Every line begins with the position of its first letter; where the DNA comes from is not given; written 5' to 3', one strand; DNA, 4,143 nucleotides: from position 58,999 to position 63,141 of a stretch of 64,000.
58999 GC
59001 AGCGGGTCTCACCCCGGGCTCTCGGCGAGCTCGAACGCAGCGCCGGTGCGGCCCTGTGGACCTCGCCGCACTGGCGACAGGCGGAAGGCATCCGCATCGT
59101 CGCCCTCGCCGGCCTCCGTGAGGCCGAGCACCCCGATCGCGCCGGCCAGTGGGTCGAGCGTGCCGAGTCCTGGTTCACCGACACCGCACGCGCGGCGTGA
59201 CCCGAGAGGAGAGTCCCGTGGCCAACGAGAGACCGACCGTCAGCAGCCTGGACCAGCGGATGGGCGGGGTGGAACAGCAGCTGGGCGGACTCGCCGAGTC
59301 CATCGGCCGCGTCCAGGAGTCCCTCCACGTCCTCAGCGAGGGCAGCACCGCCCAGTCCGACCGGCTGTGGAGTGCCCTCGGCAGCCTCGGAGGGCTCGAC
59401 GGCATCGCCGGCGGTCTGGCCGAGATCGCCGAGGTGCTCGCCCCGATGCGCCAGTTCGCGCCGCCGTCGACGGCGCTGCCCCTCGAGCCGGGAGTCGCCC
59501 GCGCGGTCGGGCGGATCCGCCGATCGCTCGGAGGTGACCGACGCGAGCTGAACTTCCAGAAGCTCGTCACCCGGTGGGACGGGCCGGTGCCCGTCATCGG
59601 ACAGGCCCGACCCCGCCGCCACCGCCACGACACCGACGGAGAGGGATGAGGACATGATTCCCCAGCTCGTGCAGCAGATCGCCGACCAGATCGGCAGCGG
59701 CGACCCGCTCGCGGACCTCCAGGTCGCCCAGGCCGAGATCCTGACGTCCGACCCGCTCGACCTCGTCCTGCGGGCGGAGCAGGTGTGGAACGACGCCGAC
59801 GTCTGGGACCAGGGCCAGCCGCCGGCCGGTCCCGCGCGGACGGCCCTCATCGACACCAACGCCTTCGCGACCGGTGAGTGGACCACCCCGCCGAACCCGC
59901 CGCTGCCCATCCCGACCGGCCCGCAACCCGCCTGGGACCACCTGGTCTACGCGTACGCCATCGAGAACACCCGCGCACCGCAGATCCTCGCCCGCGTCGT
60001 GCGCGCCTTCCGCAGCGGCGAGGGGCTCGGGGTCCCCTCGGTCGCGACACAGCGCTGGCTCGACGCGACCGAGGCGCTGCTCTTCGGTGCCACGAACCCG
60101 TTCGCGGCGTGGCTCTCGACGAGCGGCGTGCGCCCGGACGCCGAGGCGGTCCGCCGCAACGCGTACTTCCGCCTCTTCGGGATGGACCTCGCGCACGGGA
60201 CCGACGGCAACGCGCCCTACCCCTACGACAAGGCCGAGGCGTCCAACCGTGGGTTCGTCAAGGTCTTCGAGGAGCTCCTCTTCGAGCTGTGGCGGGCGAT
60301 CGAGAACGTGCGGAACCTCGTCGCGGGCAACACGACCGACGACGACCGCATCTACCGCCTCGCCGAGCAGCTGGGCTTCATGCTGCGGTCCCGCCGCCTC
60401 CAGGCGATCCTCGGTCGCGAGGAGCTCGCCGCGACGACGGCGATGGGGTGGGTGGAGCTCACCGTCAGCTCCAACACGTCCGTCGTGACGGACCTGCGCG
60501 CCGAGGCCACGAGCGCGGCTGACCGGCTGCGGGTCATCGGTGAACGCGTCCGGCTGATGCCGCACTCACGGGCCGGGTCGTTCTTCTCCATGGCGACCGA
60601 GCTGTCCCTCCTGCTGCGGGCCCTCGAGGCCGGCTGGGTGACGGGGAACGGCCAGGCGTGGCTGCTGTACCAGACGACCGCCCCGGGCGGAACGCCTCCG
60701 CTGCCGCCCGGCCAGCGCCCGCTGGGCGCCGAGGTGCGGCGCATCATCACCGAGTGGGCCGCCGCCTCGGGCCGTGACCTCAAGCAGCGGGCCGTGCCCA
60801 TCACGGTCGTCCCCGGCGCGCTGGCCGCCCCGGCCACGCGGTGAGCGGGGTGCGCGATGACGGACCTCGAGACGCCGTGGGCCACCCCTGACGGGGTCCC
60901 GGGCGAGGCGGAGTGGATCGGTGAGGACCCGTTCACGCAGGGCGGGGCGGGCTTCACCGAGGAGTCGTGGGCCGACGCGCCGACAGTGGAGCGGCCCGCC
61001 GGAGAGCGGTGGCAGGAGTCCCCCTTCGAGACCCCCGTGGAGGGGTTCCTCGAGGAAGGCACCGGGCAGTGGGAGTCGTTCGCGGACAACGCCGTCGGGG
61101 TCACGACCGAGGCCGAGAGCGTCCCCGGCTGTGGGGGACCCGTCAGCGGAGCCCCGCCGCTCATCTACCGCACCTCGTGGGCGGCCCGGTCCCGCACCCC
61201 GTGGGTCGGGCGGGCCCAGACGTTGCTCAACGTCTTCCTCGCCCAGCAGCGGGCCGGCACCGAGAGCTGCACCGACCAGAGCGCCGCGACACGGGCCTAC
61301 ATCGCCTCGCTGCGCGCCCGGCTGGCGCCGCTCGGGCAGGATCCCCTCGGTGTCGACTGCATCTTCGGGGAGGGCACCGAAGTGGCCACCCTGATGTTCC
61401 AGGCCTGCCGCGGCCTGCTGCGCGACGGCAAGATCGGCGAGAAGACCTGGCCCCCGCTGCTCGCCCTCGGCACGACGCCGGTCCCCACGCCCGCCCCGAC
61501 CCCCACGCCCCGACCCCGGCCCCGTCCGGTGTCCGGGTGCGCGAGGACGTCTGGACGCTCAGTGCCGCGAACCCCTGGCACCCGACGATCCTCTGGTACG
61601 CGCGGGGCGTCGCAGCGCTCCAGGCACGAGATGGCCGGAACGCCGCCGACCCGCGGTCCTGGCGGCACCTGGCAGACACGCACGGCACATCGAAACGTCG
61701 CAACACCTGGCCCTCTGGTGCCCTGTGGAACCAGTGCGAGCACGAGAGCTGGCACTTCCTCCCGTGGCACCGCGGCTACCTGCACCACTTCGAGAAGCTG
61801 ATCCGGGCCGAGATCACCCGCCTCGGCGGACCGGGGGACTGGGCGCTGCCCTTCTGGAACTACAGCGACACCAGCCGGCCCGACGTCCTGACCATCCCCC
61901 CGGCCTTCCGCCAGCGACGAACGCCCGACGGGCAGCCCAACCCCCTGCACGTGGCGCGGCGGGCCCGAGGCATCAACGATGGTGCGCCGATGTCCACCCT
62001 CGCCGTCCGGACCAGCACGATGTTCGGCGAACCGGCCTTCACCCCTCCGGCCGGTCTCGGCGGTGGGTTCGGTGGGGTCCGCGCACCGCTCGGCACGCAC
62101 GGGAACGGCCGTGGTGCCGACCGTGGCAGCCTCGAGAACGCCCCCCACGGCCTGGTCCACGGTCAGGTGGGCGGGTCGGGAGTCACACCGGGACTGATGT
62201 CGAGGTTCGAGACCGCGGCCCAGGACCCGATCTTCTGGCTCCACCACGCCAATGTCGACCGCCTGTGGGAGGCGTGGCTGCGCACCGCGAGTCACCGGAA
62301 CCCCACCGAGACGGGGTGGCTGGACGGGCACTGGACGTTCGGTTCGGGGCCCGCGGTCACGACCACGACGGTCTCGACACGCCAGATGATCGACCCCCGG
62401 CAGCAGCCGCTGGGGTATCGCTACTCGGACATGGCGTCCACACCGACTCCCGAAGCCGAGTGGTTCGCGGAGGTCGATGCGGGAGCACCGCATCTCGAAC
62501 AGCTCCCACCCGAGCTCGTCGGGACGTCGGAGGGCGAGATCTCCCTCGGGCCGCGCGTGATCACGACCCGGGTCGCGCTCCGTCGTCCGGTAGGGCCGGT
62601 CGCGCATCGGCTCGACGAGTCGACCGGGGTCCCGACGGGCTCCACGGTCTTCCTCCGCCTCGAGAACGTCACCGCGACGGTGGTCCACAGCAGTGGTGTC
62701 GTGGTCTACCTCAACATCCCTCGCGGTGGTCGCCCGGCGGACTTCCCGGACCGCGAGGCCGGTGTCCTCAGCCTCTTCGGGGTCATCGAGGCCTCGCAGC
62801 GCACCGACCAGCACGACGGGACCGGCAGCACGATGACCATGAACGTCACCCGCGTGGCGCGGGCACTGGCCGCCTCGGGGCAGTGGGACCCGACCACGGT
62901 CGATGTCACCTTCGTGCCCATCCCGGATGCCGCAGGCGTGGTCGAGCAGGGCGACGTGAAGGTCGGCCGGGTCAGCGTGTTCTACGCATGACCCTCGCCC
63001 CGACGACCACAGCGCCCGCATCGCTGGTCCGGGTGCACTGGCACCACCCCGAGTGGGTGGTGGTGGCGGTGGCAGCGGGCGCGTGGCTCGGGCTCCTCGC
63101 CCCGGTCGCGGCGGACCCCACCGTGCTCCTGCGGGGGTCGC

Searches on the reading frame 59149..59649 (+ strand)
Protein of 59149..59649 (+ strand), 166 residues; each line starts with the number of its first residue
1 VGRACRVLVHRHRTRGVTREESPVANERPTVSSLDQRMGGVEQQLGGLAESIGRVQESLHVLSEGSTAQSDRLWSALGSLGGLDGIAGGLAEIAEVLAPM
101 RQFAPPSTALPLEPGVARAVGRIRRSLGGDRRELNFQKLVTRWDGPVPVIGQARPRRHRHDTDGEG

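Call 5: search_protein_families(library=pfam, proteins=[window:59149-59649:+], max_evalue=0.01)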
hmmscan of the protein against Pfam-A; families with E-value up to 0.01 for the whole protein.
window:59149-59649:+ (166 aa): 0 families

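Call 11: search_protein_families(library=padloc, proteins=[window:59149-59649:+], max_evalue=0.1)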
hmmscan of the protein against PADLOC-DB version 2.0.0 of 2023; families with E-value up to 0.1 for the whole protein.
window:59149-59649:+ (166 aa): 0 families

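Call 12: search_protein_families(library=ncbifam, proteins=[window:59149-59649:+], max_evalue=0.1)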
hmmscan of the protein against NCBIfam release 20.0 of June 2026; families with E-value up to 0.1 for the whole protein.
window:59149-59649:+ (166 aa): 1 family
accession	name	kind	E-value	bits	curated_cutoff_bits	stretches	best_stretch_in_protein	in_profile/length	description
NF040788.1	S-lay_SlaB_Mtsph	equivalog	0.032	13.2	700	1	24-94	331-400/416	S-layer protein SlaB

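Call 27: search_protein_families(library=pfam, proteins=[window:59149-59649:+], max_evalue=10)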
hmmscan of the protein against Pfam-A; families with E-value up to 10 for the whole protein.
window:59149-59649:+ (166 aa): 0 families

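Call 28: search_protein_families(library=phrogs, proteins=[window:59149-59649:+], max_evalue=0.1)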
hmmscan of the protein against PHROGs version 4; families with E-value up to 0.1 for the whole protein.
window:59149-59649:+ (166 aa): 1 family
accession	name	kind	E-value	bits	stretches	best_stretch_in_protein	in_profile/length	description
phrog_16654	-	unknown function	0.036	15.2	1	20-60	14-54/101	-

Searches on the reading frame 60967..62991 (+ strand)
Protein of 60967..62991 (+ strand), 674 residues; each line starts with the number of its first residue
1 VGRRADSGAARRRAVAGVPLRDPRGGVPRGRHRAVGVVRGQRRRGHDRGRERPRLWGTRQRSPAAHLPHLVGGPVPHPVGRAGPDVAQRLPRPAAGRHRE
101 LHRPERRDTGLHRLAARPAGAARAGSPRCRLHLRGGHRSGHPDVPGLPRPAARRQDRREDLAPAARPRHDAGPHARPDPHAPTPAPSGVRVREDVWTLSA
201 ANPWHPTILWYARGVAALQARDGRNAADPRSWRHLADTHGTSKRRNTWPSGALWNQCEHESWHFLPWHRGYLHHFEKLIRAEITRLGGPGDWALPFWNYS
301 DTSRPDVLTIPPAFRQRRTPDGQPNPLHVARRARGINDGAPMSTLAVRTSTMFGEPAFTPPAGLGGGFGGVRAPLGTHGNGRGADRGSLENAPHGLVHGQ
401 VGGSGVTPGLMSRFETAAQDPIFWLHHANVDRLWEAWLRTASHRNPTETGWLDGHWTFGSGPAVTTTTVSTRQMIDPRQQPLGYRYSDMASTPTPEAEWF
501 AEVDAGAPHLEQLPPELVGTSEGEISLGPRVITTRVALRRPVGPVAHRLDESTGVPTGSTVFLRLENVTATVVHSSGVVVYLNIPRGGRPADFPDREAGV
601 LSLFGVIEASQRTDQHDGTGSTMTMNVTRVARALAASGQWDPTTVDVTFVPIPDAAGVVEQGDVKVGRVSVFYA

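Call 5: search_protein_families(library=pfam, proteins=[window:60967-62991:+], max_evalue=0.01)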
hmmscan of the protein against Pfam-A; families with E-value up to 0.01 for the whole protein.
window:60967-62991:+ (674 aa): 2 families
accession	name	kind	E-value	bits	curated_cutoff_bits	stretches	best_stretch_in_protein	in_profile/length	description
PF25271.1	DUF7868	-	4.7e-32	111.6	25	1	515-673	2-157/158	Domain of unknown function (DUF7868)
PF00264.25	Tyrosinase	-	7.6e-32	111.9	22.6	2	385-439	165-213/214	Common central domain of tyrosinase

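Call 11: search_protein_families(library=padloc, proteins=[window:60967-62991:+], max_evalue=0.1)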
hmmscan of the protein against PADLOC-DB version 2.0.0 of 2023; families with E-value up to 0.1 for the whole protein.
window:60967-62991:+ (674 aa): 0 families

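Call 12: search_protein_families(library=ncbifam, proteins=[window:60967-62991:+], max_evalue=0.1)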
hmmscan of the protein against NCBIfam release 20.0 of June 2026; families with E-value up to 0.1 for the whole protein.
window:60967-62991:+ (674 aa): 2 families
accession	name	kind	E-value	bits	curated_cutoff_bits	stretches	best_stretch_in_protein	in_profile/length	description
NF047834.1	TyrosinaseMelC2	equivalog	6.9e-11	41.9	450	2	397-441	193-230/272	tyrosinase MelC2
NF041220.1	BagH_FevF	exception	1.3e-05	24.5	630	1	359-440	186-261/305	bagremycin/ferroverdin biosynthesis o-aminophenol oxidase BagH/FevF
